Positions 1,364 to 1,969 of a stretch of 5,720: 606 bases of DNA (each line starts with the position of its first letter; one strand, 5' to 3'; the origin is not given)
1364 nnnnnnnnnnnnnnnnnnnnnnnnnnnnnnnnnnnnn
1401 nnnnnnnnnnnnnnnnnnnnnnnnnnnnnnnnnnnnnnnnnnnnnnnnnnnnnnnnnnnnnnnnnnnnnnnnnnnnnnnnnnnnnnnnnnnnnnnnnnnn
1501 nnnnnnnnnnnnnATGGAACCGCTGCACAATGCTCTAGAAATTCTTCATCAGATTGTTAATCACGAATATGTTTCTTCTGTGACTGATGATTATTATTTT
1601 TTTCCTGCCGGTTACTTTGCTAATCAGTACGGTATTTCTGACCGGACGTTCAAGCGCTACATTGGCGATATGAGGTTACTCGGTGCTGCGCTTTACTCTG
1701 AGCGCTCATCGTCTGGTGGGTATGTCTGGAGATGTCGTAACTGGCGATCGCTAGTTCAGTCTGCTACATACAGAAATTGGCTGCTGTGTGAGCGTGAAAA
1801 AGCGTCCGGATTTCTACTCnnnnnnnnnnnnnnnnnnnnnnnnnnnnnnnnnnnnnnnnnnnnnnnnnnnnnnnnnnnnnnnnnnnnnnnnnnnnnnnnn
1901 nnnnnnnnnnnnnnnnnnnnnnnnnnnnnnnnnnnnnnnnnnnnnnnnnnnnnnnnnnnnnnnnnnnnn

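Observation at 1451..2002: A cargo-slot gene between zot and rep encodes a truncated BrxR/CapW-like wHTH fused to a CxxxC...CxxC tail, behind a near-perfect promoter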

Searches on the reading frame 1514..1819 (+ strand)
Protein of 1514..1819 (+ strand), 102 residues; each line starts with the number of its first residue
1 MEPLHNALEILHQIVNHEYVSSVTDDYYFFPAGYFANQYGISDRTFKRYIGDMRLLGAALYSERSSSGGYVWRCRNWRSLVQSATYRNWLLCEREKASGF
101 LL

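Call 27: search_protein_families(library=pfam, alignment_id=A3, max_evalue=0.1)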
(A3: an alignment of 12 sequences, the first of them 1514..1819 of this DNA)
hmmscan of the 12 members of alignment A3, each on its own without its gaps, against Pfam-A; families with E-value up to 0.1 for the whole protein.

A. member 1, window:1514-1819:+ (102 aa): 2 families
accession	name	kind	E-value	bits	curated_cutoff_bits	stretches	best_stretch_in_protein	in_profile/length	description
PF08279.18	HTH_11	-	0.00026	21.2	25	1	30-70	16-54/55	HTH domain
PF13551.12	HTH_29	-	0.019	15.5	28.1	1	36-73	19-57/64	Winged helix-turn helix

B. families by the number of members that match (of 12 scanned): 22 families
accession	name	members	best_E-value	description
PF08279.18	HTH_11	10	5.2e-09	HTH domain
PF13551.12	HTH_29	7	5.2e-06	Winged helix-turn helix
PF13730.12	HTH_36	5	5.7e-05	Helix-turn-helix domain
PF13518.12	HTH_28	4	2.9e-06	Helix-turn-helix domain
PF02082.26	Rrf2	3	0.0018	Iron-dependent Transcriptional regulator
PF08280.17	HTH_Mga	2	0.002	M protein trans-acting positive regulator (MGA) HTH domain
PF08220.18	HTH_DeoR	2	0.0046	DeoR-like helix-turn-helix domain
PF13412.12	HTH_24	2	0.057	Winged helix-turn-helix DNA-binding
PF20432.4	Xre-like-HTH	2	0.062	Antitoxin Xre-like helix-turn-helix domain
PF13384.12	HTH_23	1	0.0004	Homeodomain-like domain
PF13545.12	HTH_Crp_2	1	0.0027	Crp-like helix-turn-helix domain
PF00376.29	MerR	1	0.0035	MerR family regulatory protein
PF24409.1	wHTH-PRTase_assc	1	0.011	wHTH-PRTase associated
PF01527.26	HTH_Tnp_1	1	0.014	Transposase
PF25213.1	HVO_A0261_N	1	0.019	HVO_A0261 N-terminal domain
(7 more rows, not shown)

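Call 32: find_homologous_proteins(query=A5, max_evalue=0.001)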
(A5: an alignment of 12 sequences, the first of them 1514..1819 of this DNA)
Query A5 (12 sequences) (102 aa, profile of the alignment): 16 proteins with E <= 0.001 among 2734 candidates.
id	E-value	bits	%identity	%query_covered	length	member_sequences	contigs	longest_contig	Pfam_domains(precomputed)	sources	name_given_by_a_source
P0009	6.0e-32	127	42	58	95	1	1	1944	PF13518.13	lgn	-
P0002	1.7e-31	126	71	97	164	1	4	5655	-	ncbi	-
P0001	2.6e-30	122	100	100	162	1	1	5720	-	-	-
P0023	1.7e-29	119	32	62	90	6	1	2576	-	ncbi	-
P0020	2.1e-29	119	33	62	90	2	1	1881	-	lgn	-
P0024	4.9e-29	118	35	62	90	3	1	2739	-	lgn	-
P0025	2.6e-28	115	35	74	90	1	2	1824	-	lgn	-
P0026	4.4e-27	112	32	62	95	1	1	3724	PF08279.19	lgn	-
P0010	3.4e-23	99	41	65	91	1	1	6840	-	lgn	-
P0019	4.1e-22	96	37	74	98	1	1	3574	-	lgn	-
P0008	1.8e-21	94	51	46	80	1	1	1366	PF08279.19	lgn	-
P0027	1.2e-16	78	29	62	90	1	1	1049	-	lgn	-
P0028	1.6e-16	78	37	64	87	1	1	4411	-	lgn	-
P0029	7.4e-16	76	30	66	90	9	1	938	PF08279.19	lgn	-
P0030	5.3e-14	70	28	66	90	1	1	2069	PF08279.19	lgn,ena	-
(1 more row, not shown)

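Call 39: find_encoding_contigs(protein=P0028, flank=8000, max_places=2)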
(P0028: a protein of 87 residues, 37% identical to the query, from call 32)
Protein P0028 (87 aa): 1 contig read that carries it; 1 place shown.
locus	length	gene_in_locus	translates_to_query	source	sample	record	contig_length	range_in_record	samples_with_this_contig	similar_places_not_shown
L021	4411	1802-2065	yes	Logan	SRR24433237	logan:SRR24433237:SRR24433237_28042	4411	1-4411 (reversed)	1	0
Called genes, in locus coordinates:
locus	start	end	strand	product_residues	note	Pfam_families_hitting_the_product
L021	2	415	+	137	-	?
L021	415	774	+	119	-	-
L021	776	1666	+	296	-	PF05707:Zot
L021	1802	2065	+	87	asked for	-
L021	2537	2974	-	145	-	-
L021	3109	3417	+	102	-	PF07459:CTX_RstB (weak)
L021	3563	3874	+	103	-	-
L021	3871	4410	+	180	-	?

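Call 40: find_encoding_contigs(protein=P0026, flank=8000, max_places=2)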
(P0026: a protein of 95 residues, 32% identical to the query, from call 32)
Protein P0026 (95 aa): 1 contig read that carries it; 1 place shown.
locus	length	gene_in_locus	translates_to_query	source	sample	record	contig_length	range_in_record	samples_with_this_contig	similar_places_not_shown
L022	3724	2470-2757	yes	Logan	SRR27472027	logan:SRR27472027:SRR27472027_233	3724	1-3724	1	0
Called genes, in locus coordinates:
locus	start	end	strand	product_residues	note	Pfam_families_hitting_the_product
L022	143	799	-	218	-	-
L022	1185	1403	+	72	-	-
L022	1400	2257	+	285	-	PF23343:REP_ORF2-G2P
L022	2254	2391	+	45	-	-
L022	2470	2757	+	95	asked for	PF08279:HTH_11 (faint)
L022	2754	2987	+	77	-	-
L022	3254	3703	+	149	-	-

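Call 62: search_solved_structures(query=A5, max_evalue=1, show_alignments=2)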
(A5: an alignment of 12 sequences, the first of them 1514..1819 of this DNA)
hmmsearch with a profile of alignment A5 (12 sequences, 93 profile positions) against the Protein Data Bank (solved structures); distinct sequences matched with E-value up to 1: 23.
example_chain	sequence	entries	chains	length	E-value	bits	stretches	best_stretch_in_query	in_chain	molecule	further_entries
7mcc_A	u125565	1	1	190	0.021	17.9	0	41-59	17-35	AI-designed TIM-barrel F2C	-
7smj_A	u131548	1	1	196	0.022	17.8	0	41-59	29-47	AI-designed TIM-barrel F2N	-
2d1h_A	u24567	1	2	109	0.042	16.9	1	11-64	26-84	109aa long hypothetical transcriptional regulator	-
4egy_A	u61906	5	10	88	0.2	14.8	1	15-59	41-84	Arabinose metabolism transcriptional repressor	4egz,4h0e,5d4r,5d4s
3jth_A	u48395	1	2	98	0.2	14.7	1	7-84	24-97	Transcription activator HlyU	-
5znx_A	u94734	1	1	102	0.22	14.6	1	7-84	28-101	Transcriptional activator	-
2dbf_A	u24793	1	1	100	0.22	14.6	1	11-49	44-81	Nuclear factor NF-kappa-B p105 subunit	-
8f8u_A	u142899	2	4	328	0.41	13.7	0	12-53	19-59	Bifunctional ligase/repressor BirA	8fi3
3cec_A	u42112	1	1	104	0.44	13.6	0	10-52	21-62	Putative antidote protein of plasmid maintenance system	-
1r22_A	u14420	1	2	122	0.46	13.6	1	19-64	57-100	Transcriptional repressor smtB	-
1j5y_A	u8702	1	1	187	0.54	13.4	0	9-54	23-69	TRANSCRIPTIONAL REGULATOR, BIOTIN REPRESSOR FAMILY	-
3sqn_A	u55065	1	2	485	0.54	13.4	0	11-46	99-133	Conserved domain protein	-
2x48_A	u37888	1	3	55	0.61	13.2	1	12-43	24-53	CAG38821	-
9ebr_A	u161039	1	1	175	0.62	13.2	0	11-54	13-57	Probable transcription repressor NiaR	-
1xqo_A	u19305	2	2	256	0.62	13.2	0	35-69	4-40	8-oxoguanine DNA glycosylase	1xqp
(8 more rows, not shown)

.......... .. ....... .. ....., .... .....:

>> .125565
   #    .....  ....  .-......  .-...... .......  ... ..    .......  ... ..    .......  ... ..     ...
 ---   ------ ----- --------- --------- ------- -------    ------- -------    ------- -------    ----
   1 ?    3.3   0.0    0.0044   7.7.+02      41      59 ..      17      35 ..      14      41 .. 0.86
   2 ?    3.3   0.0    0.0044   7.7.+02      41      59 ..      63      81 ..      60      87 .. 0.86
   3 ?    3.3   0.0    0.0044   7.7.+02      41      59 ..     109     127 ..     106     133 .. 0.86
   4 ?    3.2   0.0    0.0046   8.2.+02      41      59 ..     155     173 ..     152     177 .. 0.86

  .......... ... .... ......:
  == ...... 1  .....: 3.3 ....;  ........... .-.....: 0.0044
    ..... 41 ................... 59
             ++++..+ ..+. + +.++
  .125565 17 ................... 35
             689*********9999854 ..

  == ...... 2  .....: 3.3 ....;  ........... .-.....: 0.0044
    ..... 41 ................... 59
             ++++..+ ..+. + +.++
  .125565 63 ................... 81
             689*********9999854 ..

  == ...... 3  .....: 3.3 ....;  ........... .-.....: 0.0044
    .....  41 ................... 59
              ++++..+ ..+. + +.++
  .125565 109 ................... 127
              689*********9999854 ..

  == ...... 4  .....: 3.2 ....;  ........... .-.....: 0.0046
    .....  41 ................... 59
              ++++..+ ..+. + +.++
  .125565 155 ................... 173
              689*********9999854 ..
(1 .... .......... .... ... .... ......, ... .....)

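Call 64: find_encoding_contigs(protein=P0023, flank=8000, max_places=3)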
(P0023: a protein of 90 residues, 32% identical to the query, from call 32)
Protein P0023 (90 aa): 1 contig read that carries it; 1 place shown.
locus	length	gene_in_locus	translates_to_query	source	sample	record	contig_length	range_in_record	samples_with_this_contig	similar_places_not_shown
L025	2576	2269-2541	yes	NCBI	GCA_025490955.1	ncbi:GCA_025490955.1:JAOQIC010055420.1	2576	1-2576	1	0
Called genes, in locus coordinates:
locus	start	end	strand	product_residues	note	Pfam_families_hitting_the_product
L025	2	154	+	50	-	?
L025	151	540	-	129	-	-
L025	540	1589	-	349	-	PF05144:Phage_CRI, PF05155:G2P_X_C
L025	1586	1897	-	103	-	-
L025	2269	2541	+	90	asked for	-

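Call 82: find_encoding_contigs(protein=P0024, flank=3000, max_places=1)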
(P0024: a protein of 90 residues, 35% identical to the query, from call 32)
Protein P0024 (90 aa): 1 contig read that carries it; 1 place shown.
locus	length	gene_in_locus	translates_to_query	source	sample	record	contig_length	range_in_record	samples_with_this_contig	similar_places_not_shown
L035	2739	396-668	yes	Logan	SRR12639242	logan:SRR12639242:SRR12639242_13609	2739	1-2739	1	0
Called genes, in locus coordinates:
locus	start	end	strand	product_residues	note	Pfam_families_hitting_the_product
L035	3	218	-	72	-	?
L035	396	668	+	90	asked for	-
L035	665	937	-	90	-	-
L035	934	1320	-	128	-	-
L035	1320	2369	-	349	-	PF05144:Phage_CRI, PF05155:G2P_X_C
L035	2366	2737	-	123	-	?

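Call 83: find_encoding_contigs(protein=P0030, flank=3000, max_places=1)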
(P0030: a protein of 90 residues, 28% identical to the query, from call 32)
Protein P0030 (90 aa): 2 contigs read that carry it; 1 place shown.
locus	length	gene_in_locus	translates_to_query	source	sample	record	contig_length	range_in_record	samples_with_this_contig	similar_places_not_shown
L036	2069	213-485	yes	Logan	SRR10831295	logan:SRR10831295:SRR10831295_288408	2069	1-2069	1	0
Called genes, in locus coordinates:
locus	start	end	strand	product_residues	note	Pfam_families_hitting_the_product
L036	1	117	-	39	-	?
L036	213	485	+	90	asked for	PF08279:HTH_11 (weak)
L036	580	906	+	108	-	-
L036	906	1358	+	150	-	-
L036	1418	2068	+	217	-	?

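Call 91: search_protein_families(library=pfam, proteins=[L021:2537-2971:-, L025:1586-1894:-, L022:2754-2984:+, L022:3254-3700:+, L036:580-903:+, L036:906-1355:+, L035:665-934:-], max_evalue=0.01)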
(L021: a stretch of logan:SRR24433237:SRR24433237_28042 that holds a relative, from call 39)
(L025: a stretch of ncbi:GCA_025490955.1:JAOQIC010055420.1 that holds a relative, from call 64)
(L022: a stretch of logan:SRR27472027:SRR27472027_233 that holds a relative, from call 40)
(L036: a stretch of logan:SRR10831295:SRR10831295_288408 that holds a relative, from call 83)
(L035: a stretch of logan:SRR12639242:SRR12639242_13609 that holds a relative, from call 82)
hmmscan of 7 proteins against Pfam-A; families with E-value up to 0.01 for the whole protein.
L021:2537-2971:- (144 aa): 1 family
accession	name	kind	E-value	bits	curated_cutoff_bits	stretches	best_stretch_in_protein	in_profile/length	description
PF01381.28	HTH_3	-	0.0027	18.1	23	1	19-59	13-53/55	Helix-turn-helix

L025:1586-1894:- (102 aa): 0 families

L022:2754-2984:+ (77 aa): 0 families

L022:3254-3700:+ (149 aa): 1 family
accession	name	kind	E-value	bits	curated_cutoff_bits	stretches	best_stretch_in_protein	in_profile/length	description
PF13545.12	HTH_Crp_2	-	0.0098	16.3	27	0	76-126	4-53/70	Crp-like helix-turn-helix domain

L036:580-903:+ (108 aa): 0 families

L036:906-1355:+ (150 aa): 1 family
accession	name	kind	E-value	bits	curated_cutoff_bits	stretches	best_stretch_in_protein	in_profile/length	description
PF04957.18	RMF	-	0.0019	18.6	27.9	1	103-137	13-48/53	Ribosome modulation factor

L035:665-934:- (89 aa): 0 families

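Call 96: search_protein_families(library=pfam, proteins=[L025:1586-1894:-], max_evalue=0.1)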
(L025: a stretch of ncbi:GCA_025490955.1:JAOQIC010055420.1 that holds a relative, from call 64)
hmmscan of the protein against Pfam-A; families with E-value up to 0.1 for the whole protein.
L025:1586-1894:- (102 aa): 0 families
